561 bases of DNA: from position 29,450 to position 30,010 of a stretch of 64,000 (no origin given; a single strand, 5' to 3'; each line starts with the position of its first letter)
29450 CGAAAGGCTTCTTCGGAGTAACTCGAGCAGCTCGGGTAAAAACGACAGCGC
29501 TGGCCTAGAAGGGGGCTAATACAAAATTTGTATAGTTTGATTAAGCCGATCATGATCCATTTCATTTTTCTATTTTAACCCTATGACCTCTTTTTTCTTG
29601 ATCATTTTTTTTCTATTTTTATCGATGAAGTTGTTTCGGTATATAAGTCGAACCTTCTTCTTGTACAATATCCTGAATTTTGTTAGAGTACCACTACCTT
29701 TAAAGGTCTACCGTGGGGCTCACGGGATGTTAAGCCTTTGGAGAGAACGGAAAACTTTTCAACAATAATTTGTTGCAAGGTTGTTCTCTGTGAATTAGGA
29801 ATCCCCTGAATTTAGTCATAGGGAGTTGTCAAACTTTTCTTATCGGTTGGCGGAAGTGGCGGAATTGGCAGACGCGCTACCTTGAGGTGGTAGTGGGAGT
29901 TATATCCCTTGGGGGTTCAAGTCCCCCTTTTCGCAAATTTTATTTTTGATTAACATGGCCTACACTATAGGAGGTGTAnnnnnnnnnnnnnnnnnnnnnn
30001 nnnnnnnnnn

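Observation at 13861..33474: Dispersed 19-nt repeat family A (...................) at gene ends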

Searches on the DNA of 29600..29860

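Call 86: search_rna_families(source=window, start=29600, end=29860, threshold=evalue, max_evalue=1)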
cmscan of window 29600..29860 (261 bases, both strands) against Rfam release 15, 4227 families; matches with E-value up to 1: 1.
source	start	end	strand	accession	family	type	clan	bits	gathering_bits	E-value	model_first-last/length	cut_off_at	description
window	29735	29801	+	RF03064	RAGATH-18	Gene; sRNA;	-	24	44.9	0.019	1-71/71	no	RAGATH-18 RNA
